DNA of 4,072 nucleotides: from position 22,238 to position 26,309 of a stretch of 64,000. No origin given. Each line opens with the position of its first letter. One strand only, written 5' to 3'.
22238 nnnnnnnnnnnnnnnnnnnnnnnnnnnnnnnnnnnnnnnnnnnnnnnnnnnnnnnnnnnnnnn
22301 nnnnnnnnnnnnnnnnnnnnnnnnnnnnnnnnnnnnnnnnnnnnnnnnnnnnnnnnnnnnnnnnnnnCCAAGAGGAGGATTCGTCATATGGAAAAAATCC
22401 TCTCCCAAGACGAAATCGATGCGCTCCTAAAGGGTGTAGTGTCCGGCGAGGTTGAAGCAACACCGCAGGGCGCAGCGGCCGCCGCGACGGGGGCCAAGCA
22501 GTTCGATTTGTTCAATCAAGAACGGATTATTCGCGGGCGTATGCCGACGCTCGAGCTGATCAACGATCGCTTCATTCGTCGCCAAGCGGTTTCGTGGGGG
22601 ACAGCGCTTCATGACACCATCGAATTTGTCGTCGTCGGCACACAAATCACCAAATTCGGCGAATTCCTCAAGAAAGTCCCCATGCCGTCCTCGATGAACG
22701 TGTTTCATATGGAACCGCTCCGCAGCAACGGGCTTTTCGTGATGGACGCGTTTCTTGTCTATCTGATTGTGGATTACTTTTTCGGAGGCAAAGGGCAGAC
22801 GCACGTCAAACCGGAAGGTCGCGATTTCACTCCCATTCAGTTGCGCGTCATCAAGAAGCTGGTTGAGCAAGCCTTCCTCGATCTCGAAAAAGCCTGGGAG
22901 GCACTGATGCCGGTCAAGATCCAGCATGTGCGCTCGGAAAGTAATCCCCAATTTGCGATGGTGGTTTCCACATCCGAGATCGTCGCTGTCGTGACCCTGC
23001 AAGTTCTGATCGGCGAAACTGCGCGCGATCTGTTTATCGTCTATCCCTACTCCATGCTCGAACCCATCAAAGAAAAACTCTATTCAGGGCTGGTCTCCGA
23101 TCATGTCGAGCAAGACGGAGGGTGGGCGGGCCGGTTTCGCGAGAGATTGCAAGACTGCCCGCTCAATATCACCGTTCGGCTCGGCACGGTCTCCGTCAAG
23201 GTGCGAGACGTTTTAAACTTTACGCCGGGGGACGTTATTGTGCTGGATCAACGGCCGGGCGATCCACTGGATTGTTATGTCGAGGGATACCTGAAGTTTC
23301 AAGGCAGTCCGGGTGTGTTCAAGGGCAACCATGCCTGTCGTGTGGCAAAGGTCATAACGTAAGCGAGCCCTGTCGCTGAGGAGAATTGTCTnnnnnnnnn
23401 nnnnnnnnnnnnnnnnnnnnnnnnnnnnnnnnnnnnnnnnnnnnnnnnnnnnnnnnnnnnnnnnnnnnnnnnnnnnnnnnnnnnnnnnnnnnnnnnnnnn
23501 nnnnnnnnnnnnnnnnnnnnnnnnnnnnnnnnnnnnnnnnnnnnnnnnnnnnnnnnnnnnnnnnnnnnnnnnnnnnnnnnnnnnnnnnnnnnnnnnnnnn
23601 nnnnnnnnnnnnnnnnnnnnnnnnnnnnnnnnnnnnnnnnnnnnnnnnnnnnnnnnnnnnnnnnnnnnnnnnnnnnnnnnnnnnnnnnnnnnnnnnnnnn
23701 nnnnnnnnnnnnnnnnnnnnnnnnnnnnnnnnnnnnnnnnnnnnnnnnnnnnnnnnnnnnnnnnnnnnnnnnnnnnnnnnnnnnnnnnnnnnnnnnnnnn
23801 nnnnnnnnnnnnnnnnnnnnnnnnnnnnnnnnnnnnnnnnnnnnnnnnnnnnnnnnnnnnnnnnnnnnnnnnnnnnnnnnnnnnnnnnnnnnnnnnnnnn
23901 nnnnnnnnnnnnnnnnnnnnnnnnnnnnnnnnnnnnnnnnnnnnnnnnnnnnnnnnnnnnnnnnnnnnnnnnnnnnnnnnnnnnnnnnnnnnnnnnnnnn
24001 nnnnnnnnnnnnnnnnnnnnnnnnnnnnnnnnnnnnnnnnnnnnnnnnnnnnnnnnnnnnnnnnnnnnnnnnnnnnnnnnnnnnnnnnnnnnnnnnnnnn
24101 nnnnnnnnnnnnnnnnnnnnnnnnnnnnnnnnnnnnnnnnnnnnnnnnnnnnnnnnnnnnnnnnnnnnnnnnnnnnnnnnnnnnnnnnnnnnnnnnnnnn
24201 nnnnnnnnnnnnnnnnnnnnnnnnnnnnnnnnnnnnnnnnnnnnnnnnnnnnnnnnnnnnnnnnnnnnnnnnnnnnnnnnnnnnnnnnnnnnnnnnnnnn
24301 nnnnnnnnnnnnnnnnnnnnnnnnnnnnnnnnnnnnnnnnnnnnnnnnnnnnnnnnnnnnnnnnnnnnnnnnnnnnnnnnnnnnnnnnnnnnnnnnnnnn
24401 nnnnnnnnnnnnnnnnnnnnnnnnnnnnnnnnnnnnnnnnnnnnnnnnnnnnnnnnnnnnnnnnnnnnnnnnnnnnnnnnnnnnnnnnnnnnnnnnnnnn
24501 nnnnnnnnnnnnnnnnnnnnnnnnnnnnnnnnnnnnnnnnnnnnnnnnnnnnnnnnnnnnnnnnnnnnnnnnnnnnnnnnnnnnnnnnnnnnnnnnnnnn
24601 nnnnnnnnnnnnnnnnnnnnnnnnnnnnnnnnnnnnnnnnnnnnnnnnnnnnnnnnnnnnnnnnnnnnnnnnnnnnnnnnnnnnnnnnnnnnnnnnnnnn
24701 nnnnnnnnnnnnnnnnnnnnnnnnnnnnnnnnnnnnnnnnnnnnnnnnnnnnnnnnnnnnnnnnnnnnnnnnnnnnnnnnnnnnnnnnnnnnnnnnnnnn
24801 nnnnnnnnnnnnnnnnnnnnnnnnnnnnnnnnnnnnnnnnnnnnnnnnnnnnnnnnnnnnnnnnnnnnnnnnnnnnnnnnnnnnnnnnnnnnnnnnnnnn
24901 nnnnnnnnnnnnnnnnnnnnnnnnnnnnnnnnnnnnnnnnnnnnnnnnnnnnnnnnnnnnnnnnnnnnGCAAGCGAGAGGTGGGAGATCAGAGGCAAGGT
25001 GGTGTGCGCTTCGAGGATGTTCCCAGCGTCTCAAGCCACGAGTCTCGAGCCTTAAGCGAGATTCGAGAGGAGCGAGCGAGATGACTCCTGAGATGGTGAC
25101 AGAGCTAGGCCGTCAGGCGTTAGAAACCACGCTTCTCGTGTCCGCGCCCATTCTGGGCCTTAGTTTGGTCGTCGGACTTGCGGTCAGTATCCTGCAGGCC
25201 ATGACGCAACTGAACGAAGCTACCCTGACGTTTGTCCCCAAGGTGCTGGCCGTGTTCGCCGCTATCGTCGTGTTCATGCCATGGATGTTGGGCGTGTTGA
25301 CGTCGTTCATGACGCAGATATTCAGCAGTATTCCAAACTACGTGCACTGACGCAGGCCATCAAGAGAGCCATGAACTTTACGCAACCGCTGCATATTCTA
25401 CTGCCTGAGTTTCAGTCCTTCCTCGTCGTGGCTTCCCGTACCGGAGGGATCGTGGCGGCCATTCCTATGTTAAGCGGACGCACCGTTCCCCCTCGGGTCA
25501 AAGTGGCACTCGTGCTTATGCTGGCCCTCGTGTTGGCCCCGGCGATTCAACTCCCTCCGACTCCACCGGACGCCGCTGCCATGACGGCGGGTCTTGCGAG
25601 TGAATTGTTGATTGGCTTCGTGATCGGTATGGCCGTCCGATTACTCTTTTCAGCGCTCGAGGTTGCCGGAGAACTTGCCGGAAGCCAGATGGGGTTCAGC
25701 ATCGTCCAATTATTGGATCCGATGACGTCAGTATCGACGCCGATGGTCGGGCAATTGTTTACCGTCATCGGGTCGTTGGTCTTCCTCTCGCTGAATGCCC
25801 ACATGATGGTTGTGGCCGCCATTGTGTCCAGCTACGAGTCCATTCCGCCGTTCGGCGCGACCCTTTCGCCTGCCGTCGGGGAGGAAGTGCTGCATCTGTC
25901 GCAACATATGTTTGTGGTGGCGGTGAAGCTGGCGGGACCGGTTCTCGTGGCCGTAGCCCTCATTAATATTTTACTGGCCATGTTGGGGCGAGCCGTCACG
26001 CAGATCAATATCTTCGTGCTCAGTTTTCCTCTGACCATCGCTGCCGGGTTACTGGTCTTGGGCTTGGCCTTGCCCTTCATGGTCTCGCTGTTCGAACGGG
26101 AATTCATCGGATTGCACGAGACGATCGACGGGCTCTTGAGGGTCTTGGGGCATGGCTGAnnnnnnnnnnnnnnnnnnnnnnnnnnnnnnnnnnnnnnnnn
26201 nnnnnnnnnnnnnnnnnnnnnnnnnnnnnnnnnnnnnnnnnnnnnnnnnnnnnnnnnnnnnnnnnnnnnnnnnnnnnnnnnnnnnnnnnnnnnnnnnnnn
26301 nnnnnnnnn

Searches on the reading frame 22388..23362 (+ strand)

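Call 79: search_protein_families(library=pfam, proteins=[window:22388-23362:+], max_evalue=0.00001)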
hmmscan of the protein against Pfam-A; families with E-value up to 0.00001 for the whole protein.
window:22388-23362:+ (324 aa): 2 families
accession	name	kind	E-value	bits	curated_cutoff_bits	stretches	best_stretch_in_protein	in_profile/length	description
PF02154.20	FliM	-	2.2e-55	188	27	1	39-231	1-192/192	Flagellar motor switch protein FliM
PF01052.25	FliMN_C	-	5.5e-23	81.1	23.8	1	252-323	1-72/73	Type III flagellar switch regulator (C-ring) FliN C-term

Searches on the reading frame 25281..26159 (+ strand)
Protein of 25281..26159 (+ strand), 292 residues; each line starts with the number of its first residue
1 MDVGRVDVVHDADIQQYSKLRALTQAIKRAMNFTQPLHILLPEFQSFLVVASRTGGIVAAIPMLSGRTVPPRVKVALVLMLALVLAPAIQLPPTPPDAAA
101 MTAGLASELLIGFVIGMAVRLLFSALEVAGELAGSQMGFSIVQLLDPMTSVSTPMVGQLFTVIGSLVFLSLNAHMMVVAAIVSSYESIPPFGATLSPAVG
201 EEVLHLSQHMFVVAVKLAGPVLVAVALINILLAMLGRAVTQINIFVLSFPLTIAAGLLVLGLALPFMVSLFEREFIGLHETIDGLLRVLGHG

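Call 79: search_protein_families(library=pfam, proteins=[window:25281-26159:+], max_evalue=0.00001)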
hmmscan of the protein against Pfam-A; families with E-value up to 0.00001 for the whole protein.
window:25281-26159:+ (292 aa): 1 family
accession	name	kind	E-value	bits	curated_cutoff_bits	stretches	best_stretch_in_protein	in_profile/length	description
PF01311.25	Bac_export_1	-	7.6e-60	202.8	27.8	1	45-275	2-227/230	Bacterial export proteins, family 1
